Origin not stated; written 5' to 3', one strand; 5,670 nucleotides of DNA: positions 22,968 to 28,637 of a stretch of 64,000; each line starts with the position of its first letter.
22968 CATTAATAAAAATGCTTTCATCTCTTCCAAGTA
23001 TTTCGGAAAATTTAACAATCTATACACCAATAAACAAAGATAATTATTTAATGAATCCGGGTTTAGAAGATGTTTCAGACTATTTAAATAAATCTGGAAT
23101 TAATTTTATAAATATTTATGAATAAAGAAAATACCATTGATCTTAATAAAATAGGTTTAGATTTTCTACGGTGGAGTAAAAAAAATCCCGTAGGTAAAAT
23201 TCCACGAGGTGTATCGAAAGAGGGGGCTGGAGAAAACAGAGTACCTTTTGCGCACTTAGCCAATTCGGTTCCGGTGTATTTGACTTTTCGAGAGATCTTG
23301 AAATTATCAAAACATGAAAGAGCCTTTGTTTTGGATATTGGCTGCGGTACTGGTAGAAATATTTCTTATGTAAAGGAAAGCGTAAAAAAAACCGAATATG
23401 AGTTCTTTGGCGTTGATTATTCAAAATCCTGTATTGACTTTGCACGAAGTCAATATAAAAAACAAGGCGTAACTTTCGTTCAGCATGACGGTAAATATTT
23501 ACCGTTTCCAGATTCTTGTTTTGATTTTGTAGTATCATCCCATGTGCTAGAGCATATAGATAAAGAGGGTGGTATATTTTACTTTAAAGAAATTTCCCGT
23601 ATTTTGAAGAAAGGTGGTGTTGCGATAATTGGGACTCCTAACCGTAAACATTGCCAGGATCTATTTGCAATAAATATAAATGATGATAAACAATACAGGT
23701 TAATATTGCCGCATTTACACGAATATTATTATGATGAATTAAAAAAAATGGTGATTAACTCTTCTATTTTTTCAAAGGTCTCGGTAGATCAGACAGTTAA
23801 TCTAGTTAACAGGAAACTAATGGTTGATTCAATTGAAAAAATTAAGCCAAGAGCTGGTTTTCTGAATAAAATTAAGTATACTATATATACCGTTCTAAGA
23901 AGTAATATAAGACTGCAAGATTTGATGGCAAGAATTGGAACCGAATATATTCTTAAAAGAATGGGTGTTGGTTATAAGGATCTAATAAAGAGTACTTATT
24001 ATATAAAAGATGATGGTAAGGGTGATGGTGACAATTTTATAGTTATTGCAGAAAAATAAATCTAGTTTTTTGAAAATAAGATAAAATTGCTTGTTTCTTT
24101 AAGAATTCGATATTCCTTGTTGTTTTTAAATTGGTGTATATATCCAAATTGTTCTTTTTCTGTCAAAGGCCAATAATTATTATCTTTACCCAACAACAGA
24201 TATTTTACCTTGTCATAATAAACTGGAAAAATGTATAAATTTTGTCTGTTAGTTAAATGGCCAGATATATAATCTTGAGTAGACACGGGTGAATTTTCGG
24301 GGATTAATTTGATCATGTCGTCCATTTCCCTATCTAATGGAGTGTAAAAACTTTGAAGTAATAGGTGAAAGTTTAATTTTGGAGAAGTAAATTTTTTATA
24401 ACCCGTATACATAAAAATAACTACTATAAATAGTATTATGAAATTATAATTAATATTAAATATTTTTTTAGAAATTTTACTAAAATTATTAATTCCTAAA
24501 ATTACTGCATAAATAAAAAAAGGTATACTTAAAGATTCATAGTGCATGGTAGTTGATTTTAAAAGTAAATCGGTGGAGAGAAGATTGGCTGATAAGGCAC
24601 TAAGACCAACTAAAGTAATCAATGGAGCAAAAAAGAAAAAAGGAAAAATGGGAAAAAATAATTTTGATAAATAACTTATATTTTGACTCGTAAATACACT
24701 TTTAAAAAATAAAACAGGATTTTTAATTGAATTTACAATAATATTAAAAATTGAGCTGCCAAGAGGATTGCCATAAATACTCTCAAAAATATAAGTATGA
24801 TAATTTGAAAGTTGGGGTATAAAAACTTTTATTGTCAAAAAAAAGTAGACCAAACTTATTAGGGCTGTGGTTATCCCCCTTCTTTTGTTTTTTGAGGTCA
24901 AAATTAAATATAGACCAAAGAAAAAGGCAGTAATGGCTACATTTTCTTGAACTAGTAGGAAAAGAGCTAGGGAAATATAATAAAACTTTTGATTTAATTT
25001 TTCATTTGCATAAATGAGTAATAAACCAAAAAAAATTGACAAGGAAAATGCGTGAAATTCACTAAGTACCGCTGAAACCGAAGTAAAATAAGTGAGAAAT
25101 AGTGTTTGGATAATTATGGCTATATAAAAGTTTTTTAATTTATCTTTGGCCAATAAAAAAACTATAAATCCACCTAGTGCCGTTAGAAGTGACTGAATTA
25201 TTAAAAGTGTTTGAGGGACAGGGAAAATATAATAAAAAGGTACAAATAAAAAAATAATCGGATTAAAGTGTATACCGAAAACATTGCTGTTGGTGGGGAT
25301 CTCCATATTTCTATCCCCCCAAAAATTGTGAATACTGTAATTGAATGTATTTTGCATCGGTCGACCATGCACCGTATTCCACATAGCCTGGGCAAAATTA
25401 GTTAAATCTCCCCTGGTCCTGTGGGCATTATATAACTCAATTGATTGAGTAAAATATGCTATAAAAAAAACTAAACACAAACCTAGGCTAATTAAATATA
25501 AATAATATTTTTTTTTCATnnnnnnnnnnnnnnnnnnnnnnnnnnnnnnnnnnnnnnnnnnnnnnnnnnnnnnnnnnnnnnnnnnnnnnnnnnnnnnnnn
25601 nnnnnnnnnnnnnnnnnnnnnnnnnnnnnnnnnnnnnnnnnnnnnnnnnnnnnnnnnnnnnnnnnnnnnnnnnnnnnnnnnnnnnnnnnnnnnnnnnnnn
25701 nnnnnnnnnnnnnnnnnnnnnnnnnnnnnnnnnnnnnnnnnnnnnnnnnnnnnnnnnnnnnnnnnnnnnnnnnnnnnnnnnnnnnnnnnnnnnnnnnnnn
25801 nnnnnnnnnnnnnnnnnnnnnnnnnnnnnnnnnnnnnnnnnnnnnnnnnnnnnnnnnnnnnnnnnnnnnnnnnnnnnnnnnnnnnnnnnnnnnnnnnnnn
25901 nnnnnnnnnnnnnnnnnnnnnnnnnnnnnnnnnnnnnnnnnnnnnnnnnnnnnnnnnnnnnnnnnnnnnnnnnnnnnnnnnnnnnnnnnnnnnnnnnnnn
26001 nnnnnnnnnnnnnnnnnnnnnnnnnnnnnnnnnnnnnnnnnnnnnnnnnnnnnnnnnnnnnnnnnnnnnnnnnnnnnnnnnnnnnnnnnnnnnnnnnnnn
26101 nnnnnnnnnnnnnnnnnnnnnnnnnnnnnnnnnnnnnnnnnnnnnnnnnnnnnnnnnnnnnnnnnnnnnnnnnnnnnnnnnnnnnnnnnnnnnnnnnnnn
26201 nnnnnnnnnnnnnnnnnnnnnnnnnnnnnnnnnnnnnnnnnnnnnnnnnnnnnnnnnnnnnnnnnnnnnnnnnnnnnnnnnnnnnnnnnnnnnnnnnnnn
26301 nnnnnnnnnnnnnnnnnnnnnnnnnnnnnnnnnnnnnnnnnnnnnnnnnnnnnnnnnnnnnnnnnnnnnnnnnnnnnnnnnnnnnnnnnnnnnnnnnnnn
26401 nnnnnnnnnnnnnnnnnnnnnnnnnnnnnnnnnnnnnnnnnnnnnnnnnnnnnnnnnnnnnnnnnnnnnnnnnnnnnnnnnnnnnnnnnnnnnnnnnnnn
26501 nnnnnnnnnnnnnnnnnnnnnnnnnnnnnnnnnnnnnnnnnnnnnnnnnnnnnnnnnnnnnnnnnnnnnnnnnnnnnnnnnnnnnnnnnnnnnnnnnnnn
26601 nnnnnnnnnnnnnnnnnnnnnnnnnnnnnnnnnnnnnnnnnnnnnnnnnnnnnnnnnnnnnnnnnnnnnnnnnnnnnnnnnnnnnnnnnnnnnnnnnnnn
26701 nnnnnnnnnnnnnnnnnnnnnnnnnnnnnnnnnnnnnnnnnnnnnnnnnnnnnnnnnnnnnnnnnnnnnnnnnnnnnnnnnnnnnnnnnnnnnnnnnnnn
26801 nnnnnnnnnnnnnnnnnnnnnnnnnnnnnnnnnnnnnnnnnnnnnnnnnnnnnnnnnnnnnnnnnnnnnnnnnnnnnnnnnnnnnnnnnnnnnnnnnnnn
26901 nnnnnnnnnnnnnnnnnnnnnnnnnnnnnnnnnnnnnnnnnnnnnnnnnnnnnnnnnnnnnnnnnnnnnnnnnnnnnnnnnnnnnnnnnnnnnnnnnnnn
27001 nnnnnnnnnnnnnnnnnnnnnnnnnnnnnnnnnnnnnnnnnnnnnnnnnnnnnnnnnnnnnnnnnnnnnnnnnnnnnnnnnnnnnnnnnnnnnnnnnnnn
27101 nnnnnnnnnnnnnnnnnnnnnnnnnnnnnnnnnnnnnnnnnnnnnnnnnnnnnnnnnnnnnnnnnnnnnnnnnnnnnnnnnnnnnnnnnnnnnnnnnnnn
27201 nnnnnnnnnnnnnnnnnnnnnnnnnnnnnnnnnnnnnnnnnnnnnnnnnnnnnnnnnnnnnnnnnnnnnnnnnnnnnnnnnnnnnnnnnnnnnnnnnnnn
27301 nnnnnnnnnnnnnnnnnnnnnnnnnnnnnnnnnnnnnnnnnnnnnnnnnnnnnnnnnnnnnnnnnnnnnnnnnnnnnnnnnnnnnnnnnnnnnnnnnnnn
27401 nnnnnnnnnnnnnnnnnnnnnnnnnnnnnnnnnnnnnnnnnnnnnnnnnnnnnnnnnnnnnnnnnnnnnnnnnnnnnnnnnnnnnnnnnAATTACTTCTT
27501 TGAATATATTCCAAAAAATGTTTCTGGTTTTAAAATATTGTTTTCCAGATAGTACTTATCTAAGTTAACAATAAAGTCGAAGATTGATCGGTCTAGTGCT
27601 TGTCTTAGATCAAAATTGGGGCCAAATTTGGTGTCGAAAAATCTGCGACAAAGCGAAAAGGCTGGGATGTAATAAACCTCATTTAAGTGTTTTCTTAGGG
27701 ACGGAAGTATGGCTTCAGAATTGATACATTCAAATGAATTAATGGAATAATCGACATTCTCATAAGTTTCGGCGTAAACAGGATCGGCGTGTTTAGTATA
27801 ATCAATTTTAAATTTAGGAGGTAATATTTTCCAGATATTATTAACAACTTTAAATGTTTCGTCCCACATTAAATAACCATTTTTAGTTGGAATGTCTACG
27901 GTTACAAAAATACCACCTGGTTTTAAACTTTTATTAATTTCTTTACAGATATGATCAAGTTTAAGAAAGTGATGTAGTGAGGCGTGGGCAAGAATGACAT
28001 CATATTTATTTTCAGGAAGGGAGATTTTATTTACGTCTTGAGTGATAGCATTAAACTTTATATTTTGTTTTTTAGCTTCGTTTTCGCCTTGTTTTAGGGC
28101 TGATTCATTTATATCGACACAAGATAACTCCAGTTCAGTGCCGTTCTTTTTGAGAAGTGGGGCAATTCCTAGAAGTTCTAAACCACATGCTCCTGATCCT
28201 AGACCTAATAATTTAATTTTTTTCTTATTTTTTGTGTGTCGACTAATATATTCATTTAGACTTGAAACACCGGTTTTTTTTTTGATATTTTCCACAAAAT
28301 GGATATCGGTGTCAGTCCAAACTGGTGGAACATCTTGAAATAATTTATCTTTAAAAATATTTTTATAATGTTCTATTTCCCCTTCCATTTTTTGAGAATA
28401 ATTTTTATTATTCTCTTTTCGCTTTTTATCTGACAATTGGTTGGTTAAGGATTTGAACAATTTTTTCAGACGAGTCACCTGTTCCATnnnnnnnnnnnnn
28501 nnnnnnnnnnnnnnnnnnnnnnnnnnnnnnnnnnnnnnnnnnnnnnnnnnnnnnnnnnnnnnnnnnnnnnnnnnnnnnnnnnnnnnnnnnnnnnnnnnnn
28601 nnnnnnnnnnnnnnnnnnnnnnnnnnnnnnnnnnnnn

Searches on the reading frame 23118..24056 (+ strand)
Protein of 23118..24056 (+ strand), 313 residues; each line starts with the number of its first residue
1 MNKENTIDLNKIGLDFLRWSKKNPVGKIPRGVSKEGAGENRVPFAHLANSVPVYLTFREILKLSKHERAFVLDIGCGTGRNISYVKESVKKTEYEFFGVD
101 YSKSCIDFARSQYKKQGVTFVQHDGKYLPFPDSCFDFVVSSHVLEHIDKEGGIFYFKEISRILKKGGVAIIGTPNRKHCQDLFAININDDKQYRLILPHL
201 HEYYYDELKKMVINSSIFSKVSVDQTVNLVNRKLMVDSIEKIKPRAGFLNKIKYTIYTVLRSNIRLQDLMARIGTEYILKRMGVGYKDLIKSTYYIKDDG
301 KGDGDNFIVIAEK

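Call 6: search_protein_families(library=pfam, proteins=[window:23118-24056:+], max_evalue=0.001)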
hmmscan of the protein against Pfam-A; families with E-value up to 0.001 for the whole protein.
window:23118-24056:+ (313 aa): 11 families
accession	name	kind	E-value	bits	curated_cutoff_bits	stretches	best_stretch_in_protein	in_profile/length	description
PF08241.18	Methyltransf_11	-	4.9e-23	82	21.2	1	72-171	1-95/95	Methyltransferase domain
PF13649.12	Methyltransf_25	-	3e-22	79.5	27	1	71-167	1-97/97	Methyltransferase domain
PF13847.12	Methyltransf_31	-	5.3e-17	62.3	27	1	70-184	6-120/145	Methyltransferase domain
PF13489.12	Methyltransf_23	-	5e-15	56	27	1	58-183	11-124/164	Methyltransferase domain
PF08242.18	Methyltransf_12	-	4e-13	50.4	30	1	72-168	1-97/98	Methyltransferase domain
PF01209.24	Ubie_methyltran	-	3.4e-09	36.8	20.1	1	67-170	47-150/233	ubiE/COQ5 methyltransferase family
PF02353.26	CMAS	-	1e-08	35.3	27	1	66-181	61-174/273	Mycolic acid cyclopropane synthetase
PF07021.18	MetW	-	2.8e-06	27.5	21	1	57-189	4-125/193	Methionine biosynthesis protein MetW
PF03141.22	Methyltransf_29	-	4.2e-05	22.8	23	1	66-177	116-223/506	Putative S-adenosyl-L-methionine-dependent methyltransferase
PF05175.20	MTS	-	0.00024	21.2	23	1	63-141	27-105/170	Methyltransferase small domain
PF01135.25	PCMT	-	0.00044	20.5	20.3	0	57-147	65-155/210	Protein-L-isoaspartate(D-aspartate) O-methyltransferase (PCMT)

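Call 23: search_protein_families(library=ncbifam, proteins=[window:23118-24056:+], max_evalue=0.01)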
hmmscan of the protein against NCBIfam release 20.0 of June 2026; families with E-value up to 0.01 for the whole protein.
window:23118-24056:+ (313 aa): 48 families (the best 25 are shown)
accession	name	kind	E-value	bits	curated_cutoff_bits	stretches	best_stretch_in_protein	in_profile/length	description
NF045667.1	MTase_DVU1556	equivalog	3.4e-15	56.1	155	1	63-171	18-119/213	DVU_1556 family methyltransferase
NF001244.0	PRK00216.1-5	equivalog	3.7e-14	52.6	216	1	63-171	44-153/236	bifunctional demethylmenaquinone methyltransferase/2-methoxy-6-polyprenyl-1,4-benzoquinol methylase UbiE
TIGR02072.1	BioC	equivalog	9.8e-14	51.7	184.95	1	65-179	32-140/244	malonyl-ACP O-methyltransferase BioC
NF045825.1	FAmtase_mtf2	equivalog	1.3e-13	50.8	400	1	71-169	62-156/248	fatty-acid O-methyltransferase Mtf2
TIGR01983.1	UbiG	equivalog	5.5e-13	48.7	102.95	1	65-202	47-181/228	bifunctional 2-polyprenyl-6-hydroxyphenol methylase/3-demethylubiquinol 3-O-methyltransferase UbiG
NF043040.1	corrin_prot_MT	hypoth_equivalog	2.2e-12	46.9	180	1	59-171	33-147/216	corrinoid protein-associated methyltransferase CpaM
NF045823.1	PthPhpthDimycoMt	equivalog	4.2e-12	45.8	300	1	71-169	70-164/256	phthiotriol/phenolphthiotriol dimycocerosates methyltransferase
TIGR01934.1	MenG_MenH_UbiE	subfamily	9.8e-12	44.6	158.35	1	63-174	35-144/223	ubiquinone/menaquinone biosynthesis methyltransferase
NF008300.0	PRK11088.1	equivalog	1.3e-11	44.5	303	1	63-185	81-193/272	23S rRNA (guanine(745)-N(1))-methyltransferase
NF040539.1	AST_met_ArsM_2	exception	2.7e-11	43.8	240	1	59-170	50-162/262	putative arsinothricin biosynthesis methyltransferase ArsM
NF041537.1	ArsM_AhpD_UU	exception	8.9e-11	41.1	510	1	69-171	78-180/345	arsenite methyltransferase/AhpD domain selenoprotein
NF047649.1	MTase_UXPK_star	exception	9e-11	41.3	460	1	71-170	81-180/283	methyltransferase/UXPK-star double selenoprotein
NF004851.0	PRK06202.1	equivalog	4.6e-10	39.3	243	1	58-150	51-145/237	hypothetical protein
NF008686.0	PRK11705.1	equivalog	4.9e-10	39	400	1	62-175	162-269/383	cyclopropane fatty acyl phospholipid synthase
NF045649.1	2X_seleno_MduS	exception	3.2e-09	36.2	380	1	65-172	39-148/338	methyltransferase domain-containing selenoprotein MduS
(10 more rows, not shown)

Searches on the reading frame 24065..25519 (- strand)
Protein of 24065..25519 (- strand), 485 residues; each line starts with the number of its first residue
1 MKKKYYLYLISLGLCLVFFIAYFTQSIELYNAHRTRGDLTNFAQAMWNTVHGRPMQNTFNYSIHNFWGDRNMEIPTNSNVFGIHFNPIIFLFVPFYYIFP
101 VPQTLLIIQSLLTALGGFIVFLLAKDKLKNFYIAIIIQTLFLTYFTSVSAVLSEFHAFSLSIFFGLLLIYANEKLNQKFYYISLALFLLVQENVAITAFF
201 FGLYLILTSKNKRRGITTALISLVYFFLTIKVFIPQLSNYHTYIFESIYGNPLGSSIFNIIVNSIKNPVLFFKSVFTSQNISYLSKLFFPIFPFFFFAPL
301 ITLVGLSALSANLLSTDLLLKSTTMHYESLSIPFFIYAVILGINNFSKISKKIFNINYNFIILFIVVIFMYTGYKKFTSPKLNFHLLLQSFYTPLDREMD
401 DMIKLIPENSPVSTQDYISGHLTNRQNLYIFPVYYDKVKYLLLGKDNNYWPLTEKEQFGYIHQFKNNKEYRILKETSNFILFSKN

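Call 6: search_protein_families(library=pfam, proteins=[window:24065-25519:-], max_evalue=0.001)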
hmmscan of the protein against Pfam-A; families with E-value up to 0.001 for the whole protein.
window:24065-25519:- (485 aa): 1 family
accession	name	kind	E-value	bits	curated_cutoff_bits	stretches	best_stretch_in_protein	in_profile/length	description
PF09852.15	DUF2079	-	2e-63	215.5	28.2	1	38-481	11-459/459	Predicted membrane protein (DUF2079)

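Call 44: search_solved_structures(query=window:24065-25519:-, max_evalue=1)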
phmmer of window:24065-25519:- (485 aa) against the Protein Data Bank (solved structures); distinct sequences matched with E-value up to 1: 0.

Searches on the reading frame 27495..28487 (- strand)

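Call 9: search_protein_families(library=pfam, proteins=[window:27495-28487:-], max_evalue=0.001)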
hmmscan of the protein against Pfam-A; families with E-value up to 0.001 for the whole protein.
window:27495-28487:- (331 aa): 7 families
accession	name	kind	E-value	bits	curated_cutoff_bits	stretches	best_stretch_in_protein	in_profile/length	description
PF13847.12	Methyltransf_31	-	3.5e-14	53.2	27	1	88-200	2-113/145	Methyltransferase domain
PF08241.18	Methyltransf_11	-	4.7e-14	53.2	21.2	1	109-195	11-94/95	Methyltransferase domain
PF13649.12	Methyltransf_25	-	2.4e-12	47.8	27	1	111-192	14-97/97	Methyltransferase domain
PF08242.18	Methyltransf_12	-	2e-11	44.9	30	1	109-194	12-98/98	Methyltransferase domain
PF01209.24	Ubie_methyltran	-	5.8e-07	29.5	20.1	1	81-201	39-156/233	ubiE/COQ5 methyltransferase family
PF13489.12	Methyltransf_23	-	1.8e-06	28.2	27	1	86-198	19-118/164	Methyltransferase domain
PF05175.20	MTS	-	2e-06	28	23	1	87-216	29-158/170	Methyltransferase small domain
